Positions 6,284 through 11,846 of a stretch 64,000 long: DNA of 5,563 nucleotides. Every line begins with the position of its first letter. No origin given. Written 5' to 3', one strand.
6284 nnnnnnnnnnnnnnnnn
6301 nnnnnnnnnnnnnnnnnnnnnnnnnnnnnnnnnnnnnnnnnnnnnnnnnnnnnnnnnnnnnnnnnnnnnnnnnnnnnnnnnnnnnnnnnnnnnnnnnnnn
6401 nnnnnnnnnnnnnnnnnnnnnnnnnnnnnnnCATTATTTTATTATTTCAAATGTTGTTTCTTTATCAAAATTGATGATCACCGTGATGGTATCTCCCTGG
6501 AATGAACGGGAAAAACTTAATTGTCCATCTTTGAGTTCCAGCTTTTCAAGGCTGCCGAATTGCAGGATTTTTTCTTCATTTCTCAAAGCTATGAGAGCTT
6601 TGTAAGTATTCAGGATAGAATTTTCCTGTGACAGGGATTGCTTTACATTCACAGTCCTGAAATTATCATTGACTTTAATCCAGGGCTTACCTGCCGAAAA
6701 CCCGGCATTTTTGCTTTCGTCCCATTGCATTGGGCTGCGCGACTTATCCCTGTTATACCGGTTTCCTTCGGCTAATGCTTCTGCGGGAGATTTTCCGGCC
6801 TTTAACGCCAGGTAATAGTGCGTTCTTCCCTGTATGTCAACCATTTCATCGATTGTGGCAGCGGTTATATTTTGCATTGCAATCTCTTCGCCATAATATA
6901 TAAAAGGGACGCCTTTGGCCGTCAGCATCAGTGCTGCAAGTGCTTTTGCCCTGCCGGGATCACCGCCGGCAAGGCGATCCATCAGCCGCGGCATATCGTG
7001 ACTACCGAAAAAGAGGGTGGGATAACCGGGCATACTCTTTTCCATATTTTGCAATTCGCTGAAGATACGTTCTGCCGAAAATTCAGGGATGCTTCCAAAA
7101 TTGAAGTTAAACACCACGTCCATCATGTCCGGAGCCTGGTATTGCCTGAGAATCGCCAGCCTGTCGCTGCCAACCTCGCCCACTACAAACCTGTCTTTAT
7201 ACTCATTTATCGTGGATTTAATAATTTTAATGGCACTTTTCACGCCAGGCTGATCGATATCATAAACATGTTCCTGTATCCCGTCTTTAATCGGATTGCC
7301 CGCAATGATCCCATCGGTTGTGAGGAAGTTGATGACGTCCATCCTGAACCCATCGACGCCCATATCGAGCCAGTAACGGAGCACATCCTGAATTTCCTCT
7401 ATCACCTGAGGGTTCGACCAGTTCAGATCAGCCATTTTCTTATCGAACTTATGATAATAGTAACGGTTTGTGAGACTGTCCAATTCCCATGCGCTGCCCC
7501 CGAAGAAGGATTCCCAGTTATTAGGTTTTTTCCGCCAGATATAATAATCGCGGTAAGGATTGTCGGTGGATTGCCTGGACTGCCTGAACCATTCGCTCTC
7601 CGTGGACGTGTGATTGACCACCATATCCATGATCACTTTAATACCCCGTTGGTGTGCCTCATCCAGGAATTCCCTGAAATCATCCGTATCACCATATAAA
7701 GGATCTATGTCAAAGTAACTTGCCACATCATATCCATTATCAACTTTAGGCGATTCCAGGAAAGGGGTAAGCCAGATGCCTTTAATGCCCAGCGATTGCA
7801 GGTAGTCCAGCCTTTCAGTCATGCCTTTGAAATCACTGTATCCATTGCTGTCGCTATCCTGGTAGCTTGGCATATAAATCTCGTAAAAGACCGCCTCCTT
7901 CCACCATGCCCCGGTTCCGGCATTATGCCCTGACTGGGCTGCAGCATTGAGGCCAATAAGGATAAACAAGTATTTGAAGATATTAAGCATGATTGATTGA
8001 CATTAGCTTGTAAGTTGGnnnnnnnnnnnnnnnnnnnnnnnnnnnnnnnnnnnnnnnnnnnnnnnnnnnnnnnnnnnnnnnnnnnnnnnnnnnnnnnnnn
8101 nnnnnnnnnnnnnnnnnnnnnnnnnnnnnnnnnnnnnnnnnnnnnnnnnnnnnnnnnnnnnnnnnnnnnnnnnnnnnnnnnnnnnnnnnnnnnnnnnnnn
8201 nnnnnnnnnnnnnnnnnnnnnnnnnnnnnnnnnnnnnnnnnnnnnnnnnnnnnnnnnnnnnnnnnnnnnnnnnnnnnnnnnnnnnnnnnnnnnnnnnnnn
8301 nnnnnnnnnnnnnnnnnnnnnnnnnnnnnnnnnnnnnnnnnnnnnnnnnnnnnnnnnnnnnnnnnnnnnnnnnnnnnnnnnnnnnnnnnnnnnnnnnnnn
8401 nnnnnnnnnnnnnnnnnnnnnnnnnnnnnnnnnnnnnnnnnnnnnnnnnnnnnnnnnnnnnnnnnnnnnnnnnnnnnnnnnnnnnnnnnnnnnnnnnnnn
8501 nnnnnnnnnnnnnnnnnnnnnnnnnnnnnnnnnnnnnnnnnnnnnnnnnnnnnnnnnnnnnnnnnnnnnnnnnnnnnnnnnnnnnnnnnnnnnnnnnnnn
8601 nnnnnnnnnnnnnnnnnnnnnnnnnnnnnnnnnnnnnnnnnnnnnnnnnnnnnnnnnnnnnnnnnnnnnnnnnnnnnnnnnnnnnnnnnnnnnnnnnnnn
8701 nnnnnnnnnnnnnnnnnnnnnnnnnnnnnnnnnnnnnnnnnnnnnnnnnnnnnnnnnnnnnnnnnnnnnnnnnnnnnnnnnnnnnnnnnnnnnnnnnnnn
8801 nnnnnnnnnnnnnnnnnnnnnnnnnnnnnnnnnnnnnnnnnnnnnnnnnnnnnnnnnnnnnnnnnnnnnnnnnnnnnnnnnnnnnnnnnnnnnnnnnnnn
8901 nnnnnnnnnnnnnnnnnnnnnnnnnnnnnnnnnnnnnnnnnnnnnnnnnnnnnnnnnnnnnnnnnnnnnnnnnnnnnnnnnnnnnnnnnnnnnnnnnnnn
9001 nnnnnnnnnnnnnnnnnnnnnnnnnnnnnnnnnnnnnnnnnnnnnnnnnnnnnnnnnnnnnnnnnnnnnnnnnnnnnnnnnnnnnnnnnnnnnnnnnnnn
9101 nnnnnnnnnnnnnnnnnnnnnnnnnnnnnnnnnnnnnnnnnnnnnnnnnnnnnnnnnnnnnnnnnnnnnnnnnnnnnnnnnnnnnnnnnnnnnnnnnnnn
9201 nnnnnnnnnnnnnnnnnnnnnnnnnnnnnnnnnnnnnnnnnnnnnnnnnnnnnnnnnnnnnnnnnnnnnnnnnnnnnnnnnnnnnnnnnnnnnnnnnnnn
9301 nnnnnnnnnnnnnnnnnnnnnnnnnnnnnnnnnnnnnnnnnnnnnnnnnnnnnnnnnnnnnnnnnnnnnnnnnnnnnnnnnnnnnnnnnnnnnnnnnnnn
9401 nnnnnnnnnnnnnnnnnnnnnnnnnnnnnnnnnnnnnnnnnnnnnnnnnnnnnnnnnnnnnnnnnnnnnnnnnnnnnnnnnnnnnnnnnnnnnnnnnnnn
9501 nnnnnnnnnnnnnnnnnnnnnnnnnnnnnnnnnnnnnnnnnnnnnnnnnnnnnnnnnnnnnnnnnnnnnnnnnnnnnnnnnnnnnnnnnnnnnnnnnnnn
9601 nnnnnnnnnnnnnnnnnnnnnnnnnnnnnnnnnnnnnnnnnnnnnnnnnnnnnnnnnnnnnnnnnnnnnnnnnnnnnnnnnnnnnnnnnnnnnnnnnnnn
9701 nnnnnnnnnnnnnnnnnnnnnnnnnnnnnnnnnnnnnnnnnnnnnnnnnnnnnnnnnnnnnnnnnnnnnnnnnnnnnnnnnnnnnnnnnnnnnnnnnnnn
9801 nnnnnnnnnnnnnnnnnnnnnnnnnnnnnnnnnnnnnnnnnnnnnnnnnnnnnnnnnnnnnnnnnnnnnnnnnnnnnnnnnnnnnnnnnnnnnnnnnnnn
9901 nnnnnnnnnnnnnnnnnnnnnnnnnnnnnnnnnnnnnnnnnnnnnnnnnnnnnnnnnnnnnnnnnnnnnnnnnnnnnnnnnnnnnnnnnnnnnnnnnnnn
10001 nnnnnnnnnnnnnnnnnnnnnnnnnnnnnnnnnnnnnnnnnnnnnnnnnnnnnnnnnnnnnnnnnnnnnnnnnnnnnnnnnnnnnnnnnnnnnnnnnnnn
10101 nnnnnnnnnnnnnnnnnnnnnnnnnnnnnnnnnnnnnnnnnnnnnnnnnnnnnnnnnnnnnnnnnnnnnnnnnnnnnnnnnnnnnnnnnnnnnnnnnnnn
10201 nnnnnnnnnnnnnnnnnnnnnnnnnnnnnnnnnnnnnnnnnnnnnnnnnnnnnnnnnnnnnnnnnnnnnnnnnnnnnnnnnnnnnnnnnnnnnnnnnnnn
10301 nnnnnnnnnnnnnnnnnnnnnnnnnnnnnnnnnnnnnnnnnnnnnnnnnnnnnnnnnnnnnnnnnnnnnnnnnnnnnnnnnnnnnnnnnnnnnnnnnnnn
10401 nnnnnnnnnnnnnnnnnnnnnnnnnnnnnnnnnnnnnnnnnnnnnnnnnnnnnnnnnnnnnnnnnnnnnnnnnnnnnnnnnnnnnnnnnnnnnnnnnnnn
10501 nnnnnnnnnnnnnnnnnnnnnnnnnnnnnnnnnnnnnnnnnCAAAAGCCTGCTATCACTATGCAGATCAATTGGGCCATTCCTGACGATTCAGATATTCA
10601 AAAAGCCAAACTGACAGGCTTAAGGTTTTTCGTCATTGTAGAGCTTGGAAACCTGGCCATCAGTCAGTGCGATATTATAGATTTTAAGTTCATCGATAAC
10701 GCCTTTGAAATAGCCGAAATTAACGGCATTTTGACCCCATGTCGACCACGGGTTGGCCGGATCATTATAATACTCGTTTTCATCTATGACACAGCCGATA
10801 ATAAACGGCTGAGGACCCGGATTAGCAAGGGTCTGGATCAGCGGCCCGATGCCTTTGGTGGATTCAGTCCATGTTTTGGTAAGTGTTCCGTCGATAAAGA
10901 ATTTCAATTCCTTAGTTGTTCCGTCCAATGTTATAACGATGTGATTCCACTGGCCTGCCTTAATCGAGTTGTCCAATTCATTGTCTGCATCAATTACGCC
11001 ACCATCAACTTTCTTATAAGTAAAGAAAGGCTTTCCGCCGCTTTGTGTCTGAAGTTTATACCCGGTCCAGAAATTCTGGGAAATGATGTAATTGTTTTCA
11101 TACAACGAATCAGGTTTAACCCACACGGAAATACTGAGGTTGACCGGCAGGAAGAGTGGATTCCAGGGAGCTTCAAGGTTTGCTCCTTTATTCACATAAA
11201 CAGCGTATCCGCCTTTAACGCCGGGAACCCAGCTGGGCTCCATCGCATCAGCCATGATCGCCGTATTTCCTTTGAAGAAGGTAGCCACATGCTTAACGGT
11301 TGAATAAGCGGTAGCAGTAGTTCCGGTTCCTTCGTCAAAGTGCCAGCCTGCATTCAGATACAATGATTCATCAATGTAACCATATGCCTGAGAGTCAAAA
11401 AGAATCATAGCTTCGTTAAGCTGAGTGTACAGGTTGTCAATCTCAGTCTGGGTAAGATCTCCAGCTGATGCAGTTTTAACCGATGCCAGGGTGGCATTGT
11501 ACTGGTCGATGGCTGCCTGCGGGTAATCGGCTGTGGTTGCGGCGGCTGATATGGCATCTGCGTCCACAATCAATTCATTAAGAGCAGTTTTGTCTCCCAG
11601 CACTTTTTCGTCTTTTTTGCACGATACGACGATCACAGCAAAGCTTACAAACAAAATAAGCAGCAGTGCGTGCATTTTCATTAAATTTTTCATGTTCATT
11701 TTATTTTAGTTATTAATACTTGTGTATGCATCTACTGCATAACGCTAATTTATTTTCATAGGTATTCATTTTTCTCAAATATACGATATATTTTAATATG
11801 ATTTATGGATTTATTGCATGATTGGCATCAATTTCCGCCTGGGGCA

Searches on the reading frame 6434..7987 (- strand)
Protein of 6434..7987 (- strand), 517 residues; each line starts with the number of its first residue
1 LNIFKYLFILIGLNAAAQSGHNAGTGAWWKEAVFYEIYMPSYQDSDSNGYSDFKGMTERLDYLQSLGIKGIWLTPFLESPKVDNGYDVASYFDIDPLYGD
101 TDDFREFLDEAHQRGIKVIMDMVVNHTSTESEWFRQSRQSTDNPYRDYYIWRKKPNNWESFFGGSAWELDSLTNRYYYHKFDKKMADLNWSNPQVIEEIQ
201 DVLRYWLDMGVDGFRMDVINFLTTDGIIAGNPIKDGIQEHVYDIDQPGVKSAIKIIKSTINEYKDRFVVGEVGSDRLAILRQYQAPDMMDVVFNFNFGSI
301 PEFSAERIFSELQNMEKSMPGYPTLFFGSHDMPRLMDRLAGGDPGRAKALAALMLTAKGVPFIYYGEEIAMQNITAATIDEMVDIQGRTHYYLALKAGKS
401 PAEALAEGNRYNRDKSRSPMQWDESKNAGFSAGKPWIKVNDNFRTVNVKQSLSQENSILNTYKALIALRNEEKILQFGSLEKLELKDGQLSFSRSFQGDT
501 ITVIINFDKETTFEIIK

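Call 54: search_protein_families(library=pfam, proteins=[window:6434-7987:-], max_evalue=0.00001)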
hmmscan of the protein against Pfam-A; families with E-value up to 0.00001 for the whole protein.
window:6434-7987:- (517 aa): 1 family
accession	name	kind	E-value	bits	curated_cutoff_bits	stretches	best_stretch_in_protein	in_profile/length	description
PF00128.31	Alpha-amylase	-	2.1e-130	436.4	22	1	37-476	2-444/446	Alpha amylase, catalytic domain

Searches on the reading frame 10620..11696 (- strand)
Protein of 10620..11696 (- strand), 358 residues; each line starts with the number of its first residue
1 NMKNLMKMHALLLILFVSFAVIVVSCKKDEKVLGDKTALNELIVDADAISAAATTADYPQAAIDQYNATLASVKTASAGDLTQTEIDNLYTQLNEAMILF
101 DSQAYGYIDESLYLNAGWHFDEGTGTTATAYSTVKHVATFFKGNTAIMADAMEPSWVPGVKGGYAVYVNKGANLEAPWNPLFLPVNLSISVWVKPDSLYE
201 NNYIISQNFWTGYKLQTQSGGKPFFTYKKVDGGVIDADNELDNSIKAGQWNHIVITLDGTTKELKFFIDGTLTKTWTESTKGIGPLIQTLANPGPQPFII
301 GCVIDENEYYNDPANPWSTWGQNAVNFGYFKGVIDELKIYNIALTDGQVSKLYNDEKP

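Call 54: search_protein_families(library=pfam, proteins=[window:10620-11696:-], max_evalue=0.00001)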
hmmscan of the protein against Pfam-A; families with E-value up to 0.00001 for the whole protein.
window:10620-11696:- (358 aa): 1 family
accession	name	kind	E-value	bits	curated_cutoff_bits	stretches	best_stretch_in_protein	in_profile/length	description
PF13385.13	Laminin_G_3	-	4.8e-20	72.7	27.6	1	182-281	14-110/151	Concanavalin A-like lectin/glucanases superfamily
